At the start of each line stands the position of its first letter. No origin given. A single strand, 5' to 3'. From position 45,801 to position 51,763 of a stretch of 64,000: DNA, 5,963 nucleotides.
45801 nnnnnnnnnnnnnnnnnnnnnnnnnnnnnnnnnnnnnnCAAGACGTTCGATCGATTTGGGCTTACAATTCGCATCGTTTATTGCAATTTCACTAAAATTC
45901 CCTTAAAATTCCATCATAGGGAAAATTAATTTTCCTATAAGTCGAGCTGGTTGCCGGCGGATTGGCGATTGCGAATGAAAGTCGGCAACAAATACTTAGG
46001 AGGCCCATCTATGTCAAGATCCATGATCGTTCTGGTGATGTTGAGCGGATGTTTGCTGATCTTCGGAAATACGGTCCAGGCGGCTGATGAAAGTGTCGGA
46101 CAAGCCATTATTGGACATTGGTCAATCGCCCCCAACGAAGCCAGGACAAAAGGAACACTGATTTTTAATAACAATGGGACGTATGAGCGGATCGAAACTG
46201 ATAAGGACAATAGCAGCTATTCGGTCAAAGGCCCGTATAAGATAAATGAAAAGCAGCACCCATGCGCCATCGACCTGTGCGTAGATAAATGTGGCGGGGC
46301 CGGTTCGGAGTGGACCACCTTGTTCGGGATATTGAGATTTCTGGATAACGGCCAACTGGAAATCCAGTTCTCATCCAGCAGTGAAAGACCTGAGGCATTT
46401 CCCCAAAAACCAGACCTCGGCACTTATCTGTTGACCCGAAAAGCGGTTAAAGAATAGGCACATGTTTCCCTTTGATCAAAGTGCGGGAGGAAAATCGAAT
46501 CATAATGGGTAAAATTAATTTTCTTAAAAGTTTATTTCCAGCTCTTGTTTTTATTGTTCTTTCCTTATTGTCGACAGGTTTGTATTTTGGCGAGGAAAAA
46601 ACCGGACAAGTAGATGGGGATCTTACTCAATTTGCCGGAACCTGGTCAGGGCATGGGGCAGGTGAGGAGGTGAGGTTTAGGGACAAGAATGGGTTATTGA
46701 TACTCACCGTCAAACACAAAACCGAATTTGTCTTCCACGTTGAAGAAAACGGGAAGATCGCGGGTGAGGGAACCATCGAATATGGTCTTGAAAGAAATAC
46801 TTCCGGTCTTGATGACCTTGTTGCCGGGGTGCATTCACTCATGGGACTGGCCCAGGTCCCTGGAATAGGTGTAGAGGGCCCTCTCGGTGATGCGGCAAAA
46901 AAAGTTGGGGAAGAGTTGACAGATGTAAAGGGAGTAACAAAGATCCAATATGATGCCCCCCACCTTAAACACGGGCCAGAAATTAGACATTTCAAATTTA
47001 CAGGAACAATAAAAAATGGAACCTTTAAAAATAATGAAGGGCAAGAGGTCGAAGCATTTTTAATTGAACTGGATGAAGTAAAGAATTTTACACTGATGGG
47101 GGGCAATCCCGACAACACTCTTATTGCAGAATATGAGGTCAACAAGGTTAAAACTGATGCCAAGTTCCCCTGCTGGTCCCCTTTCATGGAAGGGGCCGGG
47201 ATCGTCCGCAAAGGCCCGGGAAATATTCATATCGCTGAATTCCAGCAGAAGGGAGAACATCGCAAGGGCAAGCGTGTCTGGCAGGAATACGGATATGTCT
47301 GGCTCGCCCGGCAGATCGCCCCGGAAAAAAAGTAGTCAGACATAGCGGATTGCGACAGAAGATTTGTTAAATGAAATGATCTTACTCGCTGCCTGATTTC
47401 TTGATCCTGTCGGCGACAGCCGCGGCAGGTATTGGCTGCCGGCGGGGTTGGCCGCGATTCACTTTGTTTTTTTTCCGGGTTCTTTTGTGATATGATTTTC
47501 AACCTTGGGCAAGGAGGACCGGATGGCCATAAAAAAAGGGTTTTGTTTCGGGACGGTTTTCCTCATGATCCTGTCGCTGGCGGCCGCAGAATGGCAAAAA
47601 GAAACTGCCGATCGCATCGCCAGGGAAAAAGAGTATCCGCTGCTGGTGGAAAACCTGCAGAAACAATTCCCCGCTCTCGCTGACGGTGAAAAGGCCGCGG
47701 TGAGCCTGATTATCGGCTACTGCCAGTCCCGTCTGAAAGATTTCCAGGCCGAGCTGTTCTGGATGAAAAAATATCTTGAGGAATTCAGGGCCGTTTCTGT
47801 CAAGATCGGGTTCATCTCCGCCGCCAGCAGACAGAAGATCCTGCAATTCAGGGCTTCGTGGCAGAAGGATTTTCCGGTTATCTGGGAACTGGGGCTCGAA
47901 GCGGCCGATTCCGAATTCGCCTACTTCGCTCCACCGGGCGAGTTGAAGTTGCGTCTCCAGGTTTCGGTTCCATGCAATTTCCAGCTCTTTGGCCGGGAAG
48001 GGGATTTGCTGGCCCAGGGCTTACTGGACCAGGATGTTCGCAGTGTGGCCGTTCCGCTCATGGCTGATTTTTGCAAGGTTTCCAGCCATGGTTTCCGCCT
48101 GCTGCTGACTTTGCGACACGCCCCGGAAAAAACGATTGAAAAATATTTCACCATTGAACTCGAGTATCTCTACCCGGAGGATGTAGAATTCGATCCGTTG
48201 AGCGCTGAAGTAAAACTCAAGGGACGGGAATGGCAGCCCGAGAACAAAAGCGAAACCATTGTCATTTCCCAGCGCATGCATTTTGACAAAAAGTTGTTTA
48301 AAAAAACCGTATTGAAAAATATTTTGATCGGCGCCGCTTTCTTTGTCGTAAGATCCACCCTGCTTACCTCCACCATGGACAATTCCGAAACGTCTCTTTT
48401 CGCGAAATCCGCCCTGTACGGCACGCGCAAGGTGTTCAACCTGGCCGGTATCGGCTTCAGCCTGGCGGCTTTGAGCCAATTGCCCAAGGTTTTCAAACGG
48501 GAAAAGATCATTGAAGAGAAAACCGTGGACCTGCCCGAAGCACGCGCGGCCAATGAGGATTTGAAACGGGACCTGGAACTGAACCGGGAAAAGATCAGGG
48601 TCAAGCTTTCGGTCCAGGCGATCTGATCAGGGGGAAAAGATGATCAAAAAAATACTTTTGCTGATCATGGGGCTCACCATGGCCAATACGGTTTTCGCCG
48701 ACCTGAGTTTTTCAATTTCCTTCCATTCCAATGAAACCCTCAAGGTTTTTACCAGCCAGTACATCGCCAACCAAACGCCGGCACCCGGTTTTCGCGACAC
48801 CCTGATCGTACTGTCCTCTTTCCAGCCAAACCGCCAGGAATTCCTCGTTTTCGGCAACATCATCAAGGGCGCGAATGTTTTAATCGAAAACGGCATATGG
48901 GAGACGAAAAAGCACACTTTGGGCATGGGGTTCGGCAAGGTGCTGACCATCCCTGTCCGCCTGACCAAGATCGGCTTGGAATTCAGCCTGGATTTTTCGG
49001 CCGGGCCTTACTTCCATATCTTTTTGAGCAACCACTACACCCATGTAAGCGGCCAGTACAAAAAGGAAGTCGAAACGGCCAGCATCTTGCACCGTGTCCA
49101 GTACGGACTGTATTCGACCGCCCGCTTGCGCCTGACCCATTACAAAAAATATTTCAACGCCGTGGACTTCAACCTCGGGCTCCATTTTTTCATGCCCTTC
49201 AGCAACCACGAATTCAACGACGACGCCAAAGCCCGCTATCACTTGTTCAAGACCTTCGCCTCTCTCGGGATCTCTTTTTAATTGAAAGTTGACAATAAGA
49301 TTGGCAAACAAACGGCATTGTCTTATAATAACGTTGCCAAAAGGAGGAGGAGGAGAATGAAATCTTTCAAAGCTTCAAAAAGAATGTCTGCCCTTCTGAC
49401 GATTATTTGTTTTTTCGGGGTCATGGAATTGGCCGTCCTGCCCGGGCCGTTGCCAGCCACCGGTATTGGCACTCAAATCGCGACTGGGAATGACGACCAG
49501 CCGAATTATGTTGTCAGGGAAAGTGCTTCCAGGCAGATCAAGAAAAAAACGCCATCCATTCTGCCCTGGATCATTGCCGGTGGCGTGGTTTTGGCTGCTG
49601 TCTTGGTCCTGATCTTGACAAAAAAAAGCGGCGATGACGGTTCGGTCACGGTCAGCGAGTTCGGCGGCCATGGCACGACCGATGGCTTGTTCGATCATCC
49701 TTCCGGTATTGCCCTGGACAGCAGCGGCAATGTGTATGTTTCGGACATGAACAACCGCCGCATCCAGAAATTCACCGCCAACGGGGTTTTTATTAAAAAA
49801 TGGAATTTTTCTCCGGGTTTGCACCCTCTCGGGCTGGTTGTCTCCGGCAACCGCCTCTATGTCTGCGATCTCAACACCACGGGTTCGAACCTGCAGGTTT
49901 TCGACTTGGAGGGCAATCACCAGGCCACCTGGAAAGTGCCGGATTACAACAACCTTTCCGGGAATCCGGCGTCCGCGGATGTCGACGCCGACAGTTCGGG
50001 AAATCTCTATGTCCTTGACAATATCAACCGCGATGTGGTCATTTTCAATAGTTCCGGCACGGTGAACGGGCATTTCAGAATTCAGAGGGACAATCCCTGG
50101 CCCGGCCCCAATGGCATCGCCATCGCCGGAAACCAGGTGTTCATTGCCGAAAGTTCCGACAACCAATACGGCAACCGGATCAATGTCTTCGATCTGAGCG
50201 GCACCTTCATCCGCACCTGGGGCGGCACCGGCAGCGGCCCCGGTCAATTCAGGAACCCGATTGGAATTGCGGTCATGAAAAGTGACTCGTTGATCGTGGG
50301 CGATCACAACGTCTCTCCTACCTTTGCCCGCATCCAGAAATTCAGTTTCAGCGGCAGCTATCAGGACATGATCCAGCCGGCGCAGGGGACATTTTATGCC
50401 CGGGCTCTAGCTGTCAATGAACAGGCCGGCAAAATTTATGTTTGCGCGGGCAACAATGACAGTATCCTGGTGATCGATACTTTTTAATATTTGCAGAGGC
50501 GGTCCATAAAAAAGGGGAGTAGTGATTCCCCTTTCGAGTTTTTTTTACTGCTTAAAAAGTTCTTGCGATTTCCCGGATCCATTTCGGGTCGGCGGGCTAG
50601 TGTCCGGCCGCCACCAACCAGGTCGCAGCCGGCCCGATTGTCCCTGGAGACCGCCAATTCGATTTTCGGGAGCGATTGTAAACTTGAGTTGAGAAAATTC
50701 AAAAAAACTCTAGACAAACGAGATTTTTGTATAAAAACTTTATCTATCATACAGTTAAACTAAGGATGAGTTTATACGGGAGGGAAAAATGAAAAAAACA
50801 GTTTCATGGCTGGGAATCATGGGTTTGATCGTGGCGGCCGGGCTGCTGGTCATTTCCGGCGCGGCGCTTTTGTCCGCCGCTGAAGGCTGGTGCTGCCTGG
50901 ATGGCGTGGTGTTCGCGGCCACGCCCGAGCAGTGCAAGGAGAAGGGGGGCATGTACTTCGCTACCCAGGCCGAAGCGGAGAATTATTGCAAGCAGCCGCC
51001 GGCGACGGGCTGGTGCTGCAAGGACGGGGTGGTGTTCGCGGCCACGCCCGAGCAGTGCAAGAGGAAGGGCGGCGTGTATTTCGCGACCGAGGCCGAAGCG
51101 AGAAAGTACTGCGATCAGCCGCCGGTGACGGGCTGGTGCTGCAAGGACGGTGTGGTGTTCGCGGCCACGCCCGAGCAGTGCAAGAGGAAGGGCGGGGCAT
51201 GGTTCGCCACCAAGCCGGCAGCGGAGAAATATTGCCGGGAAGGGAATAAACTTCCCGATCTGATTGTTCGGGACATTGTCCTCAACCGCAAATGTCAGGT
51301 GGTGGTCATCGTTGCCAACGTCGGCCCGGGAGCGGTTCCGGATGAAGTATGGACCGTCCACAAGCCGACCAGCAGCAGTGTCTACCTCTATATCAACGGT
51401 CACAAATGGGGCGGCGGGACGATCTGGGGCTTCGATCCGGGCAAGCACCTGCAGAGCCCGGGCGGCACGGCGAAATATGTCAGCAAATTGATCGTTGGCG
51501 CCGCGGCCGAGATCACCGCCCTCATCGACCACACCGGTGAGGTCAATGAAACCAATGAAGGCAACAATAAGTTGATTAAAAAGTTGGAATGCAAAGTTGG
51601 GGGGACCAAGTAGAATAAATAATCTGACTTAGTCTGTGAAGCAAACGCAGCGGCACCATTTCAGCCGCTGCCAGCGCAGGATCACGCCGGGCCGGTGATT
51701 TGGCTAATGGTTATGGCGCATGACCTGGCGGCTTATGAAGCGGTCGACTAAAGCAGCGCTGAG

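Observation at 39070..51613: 12.5-kb block of eleven co-directional exported/membrane proteins, mostly unrecognisable; a candidate novel envelope/surface module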

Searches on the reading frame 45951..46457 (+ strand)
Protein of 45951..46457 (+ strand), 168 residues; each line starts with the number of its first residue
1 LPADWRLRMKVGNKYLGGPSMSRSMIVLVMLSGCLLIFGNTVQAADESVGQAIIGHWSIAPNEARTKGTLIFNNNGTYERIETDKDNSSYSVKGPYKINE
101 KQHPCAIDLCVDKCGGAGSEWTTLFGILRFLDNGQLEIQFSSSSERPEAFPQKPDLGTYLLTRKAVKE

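Call 4: search_protein_families(library=pfam, max_evalue=0.01, proteins=[window:45951-46457:+])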
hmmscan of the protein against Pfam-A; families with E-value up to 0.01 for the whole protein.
window:45951-46457:+ (168 aa): 1 family
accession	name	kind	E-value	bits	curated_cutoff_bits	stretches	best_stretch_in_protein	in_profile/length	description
PF13159.12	DUF3994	-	0.0028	18.1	25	1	49-107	32-90/123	Domain of unknown function (DUF3994)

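Call 9: search_protein_families(library=ncbifam, max_evalue=0.01, proteins=[window:45951-46457:+])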
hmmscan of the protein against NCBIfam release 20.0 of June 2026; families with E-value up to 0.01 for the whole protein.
window:45951-46457:+ (168 aa): 0 families

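Call 70: search_protein_families(library=padloc, max_evalue=0.001, proteins=[window:45951-46457:+])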
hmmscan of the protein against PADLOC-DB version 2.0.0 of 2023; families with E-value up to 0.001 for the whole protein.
window:45951-46457:+ (168 aa): 0 families

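Call 71: search_protein_families(library=phrogs, max_evalue=0.001, proteins=[window:45951-46457:+])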
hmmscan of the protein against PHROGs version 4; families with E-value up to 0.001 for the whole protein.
window:45951-46457:+ (168 aa): 0 families

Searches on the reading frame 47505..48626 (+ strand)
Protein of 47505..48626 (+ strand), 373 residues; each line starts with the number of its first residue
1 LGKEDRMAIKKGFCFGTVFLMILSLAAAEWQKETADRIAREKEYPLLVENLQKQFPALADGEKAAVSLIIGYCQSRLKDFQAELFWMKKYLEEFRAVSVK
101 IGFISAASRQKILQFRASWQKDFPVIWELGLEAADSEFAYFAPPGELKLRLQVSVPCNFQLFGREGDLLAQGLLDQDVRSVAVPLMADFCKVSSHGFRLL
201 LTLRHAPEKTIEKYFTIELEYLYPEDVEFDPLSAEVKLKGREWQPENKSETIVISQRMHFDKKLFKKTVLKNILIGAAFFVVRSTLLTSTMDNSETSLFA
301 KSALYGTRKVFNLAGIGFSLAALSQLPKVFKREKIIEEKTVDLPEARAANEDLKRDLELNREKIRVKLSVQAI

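Call 4: search_protein_families(library=pfam, max_evalue=0.01, proteins=[window:47505-48626:+])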
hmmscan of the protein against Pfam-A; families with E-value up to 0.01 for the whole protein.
window:47505-48626:+ (373 aa): 0 families

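Call 9: search_protein_families(library=ncbifam, max_evalue=0.01, proteins=[window:47505-48626:+])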
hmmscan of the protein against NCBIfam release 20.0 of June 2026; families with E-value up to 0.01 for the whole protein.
window:47505-48626:+ (373 aa): 0 families

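Call 28: find_homologous_proteins(query=window:47505-48626:+, max_evalue=0.001)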
Query window:47505-48626:+ (373 aa): 64 proteins with E <= 0.001 among 7705 candidates.
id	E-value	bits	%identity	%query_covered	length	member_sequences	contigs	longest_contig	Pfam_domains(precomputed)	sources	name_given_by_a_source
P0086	1.4e-236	802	100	98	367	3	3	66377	-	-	-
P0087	4.4e-215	732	91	98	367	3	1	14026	-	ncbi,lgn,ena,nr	ncbi:MAG: hypothetical protein E4H23_12305 [Chrysiogenales bacterium]|nr:MAG: hypothetical protein E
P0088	1.5e-213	726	90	98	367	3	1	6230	-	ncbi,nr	ncbi:MAG: hypothetical protein MUP71_06965 [Candidatus Aminicenantes bacterium]|nr:hypothetical prot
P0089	3.0e-206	702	87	98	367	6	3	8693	-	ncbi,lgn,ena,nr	ncbi:MAG: hypothetical protein KJ808_04400 [Acidobacteria bacterium]|nr:hypothetical protein [Acidob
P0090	1.1e-197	674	84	100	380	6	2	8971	-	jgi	jgi:hypothetical protein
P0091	2.9e-196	670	85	98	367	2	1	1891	-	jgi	-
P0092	4.0e-191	653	84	95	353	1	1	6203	-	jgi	jgi:hypothetical protein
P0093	8.7e-189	645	82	98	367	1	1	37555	-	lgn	-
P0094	9.4e-184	629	78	98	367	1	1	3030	-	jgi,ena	-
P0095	3.0e-183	627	77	98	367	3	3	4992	-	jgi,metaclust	metaclust:\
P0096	3.2e-179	614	75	98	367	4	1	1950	-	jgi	-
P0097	1.2e-177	608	77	98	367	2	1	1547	-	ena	-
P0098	5.7e-177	606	77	98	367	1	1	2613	-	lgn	-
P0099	2.8e-175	601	75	98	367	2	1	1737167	-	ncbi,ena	-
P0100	4.3e-173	593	74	98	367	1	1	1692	-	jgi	jgi:hypothetical protein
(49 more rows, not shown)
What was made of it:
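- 47505..48626 (+): G8: conserved protein found only in MAGs labelled Aminicenantes, Acidobacteria or Chrysiogenales. It has an N-terminal hydrophobic segment and a second TM-like segment at aa 263-281. Native composition. 64 homologues at 54-100% identity (call 28).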

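Call 30: find_related_loci(query=A3, collection=genome_contigs, flank=10000)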
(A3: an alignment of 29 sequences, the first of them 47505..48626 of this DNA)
Query A3 (373 aa) in genome_contigs; peptide patterns used: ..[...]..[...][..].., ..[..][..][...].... (x = any residue, [..] = any of these).
56 stretches matched a pattern; 19 encode a relative of the query (tblastn E <= 1e-3); 18 distinct loci.
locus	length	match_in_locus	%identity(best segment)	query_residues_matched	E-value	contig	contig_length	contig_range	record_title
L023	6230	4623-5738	90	2-373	0e+0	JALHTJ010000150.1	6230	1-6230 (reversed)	MAG: Candidatus Aminicenantes bacterium isolate PFL21 seq_1321420, whole genome shotgun sequence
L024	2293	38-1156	90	1-373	0e+0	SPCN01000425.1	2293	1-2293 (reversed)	MAG: Chrysiogenales bacterium isolate das_tool.metabat2.18 k141_1311321, whole genome shotgun sequence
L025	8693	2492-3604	87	3-373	0e+0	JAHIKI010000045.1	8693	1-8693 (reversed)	MAG: Acidobacteria bacterium isolate KR13_N1.mb.47 KR13_N1.mb.47_k141_114321, whole genome shotgun sequence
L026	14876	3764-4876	78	3-373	0e+0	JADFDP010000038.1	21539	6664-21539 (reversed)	MAG: Candidatus Aminicenantes bacterium isolate QR_Bin.23 NODE_38_length_21539_cov_16.6309, whole genome shotgun sequenc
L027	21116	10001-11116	75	2-373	0e+0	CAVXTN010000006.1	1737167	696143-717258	MAG: Candidatus Aminicenantes bacterium isolate MFD05942.bin.2.108 genome assembly, contig: contig_20254, whole genome s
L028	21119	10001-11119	87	1-373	0e+0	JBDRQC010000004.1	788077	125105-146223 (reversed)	MAG: Chrysiogenia bacterium isolate MEGAHIT-group-2.19 k141_13962, whole genome shotgun sequence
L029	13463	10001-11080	64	7-366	3e-155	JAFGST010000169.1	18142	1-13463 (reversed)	MAG: Candidatus Aminicenantes bacterium isolate Zod_Metabat.920 k87_9063115, whole genome shotgun sequence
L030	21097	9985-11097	61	3-373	7e-149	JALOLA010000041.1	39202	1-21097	MAG: Acidobacteria bacterium isolate Prado013 scaffold_1791, whole genome shotgun sequence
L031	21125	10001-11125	60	3-373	9e-148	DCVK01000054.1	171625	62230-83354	MAG TPA_asm: Candidatus Aminicenantes bacterium UBA2190 UBA2190_contig_4009, whole genome shotgun sequence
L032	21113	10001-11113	60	3-373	6e-148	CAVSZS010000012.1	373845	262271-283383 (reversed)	MAG: Candidatus Aminicenantes bacterium isolate MFD04716.bin.1.273 genome assembly, contig: contig_7785, whole genome sh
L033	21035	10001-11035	63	27-371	6e-144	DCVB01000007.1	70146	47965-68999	MAG TPA_asm: Candidatus Aminicenantes bacterium UBA2199 UBA2199_contig_9744, whole genome shotgun sequence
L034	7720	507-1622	60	2-373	2e-143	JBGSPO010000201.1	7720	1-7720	MAG: Candidatus Aminicenantia bacterium isolate JTS-AC306 k141_2576364, whole genome shotgun sequence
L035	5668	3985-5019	61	27-371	2e-141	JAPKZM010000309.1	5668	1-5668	MAG: Candidatus Aminicenantes bacterium isolate LacPavin_0920_SED5_MAG_56_9 LacPavin_0920_SED5_scaffold_2598020, whole g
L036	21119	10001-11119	58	3-371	2e-137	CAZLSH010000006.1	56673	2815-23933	MAG TPA_asm: uncultured Clostridia bacterium isolate SRP192927_co7_47 genome assembly, contig: NODE_749_length_56673_cov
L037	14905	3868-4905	58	28-373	2e-131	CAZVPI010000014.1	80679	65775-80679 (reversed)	MAG TPA_asm: uncultured Clostridia bacterium isolate binchicken_co44_202 genome assembly, contig: NODE_594_length_80679_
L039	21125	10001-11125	58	3-373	4e-139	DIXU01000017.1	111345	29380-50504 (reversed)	MAG TPA_asm: Candidatus Aminicenantes bacterium UBA6072 UBA6072_contig_60, whole genome shotgun sequence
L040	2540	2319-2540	62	28-101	3e-25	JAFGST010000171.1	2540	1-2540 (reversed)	MAG: Candidatus Aminicenantes bacterium isolate Zod_Metabat.920 k87_9165627, whole genome shotgun sequence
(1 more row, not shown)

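Call 62: search_solved_structures(query=A3, max_evalue=10)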
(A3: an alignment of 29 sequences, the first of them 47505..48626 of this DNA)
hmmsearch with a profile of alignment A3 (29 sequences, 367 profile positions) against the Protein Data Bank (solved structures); distinct sequences matched with E-value up to 10: 3.
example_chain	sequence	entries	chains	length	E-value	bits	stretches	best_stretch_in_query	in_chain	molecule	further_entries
3c73_A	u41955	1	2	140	2.1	10.3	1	72-122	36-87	Thiol-disulfide oxidoreductase resA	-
2h1g_A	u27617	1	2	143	2.2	10.3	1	73-122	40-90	Thiol-disulfide oxidoreductase resA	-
2h19_A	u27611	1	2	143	2.2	10.2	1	73-122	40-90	Thiol-disulfide oxidoreductase resA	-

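Call 70: search_protein_families(library=padloc, max_evalue=0.001, proteins=[window:47505-48626:+])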
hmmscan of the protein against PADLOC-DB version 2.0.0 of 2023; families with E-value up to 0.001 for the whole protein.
window:47505-48626:+ (373 aa): 0 families

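Call 71: search_protein_families(library=phrogs, max_evalue=0.001, proteins=[window:47505-48626:+])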
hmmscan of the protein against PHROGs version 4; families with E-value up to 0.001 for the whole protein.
window:47505-48626:+ (373 aa): 0 families

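Call 86: find_encoding_contigs(protein=P0093, flank=10000, max_places=2)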
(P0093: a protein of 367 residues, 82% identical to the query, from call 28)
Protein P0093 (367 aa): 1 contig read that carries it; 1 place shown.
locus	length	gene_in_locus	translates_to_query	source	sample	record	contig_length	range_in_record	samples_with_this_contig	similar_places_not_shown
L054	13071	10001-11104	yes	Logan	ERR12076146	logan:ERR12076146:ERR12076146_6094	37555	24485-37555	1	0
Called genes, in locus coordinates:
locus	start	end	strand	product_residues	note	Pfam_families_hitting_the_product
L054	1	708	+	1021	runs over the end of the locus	PF00873:ACR_tran, PF03176:MMPL (faint)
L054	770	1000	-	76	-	PF07927:HicA_toxin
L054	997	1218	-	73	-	PF15919:HicB_lk_antitox (weak)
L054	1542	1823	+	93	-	-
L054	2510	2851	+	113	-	-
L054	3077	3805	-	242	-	-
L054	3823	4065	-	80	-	-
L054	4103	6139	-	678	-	-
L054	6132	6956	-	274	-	PF13476:AAA_23 (weak), PF00005:ABC_tran, PF13304:AAA_21 (faint)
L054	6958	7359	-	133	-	PF00392:GntR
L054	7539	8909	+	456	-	PF00083:Sugar_tr, PF07690:MFS_1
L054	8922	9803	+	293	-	PF06167:Peptidase_M90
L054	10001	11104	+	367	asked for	-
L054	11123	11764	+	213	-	-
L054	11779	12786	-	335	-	PF00724:Oxidored_FMN, PF01207:Dus (weak)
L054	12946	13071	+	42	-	?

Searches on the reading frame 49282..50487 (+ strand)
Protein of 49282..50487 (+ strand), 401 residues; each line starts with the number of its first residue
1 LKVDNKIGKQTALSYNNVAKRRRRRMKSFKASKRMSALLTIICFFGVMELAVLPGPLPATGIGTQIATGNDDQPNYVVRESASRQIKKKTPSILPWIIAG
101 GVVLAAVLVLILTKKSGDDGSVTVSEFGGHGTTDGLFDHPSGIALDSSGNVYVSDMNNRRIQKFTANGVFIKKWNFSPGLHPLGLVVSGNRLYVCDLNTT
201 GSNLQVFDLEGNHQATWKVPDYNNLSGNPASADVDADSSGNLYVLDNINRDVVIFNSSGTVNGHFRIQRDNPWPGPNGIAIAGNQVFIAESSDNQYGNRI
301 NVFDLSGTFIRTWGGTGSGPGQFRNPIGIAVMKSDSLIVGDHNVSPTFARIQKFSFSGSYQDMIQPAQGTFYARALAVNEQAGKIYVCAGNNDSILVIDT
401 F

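Call 4: search_protein_families(library=pfam, max_evalue=0.01, proteins=[window:49282-50487:+])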
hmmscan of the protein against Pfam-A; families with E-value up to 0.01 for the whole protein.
window:49282-50487:+ (401 aa): 4 families
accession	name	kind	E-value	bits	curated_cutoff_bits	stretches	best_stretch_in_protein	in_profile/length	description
PF01436.27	NHL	-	1.1e-20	73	20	1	137-164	1-28/28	NHL repeat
PF17170.10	DUF5128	-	1.9e-06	27.8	22.9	1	279-338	49-104/321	6-bladed beta-propeller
PF06739.17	SBBP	-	0.00022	21.6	20.5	0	140-153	15-28/38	Beta-propeller repeat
PF08450.18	SGL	-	0.00077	19.6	26.3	0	138-177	184-223/246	SMP-30/Gluconolactonase/LRE-like region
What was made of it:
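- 49282..50487 (+): G10: membrane-anchored NHL beta-propeller protein. Native composition, patchy distribution. Pfam NHL 1e-20 (call 4).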

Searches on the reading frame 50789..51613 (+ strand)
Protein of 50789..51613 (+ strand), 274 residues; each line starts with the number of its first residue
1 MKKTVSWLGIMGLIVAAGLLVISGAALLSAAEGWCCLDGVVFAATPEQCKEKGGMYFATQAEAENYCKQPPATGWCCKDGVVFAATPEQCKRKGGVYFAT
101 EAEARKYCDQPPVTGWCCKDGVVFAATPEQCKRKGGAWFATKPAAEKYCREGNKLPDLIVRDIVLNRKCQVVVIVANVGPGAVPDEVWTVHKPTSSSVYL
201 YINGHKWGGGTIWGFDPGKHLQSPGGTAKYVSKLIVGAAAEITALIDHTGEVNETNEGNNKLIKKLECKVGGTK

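Call 5: search_protein_families(library=pfam, max_evalue=0.01, proteins=[window:50789-51613:+])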
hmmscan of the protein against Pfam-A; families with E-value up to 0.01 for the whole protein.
window:50789-51613:+ (274 aa): 1 family
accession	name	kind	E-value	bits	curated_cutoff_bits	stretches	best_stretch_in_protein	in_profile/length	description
PF07705.17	CARDB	-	6.4e-05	23.5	22.7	1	157-262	3-99/101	CARDB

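Call 9: search_protein_families(library=ncbifam, max_evalue=0.01, proteins=[window:50789-51613:+])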
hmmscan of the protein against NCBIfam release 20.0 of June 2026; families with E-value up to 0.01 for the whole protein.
window:50789-51613:+ (274 aa): 0 families

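Call 70: search_protein_families(library=padloc, max_evalue=0.001, proteins=[window:50789-51613:+])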
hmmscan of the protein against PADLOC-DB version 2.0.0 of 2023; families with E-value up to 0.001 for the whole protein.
window:50789-51613:+ (274 aa): 1 family
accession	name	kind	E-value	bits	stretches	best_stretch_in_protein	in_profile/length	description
PDLC01429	Cas8g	-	0.00029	18.1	0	16-52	24-59/296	CAS-I-U; effector_LS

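Call 71: search_protein_families(library=phrogs, max_evalue=0.001, proteins=[window:50789-51613:+])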
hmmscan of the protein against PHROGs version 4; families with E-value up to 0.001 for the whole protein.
window:50789-51613:+ (274 aa): 0 families
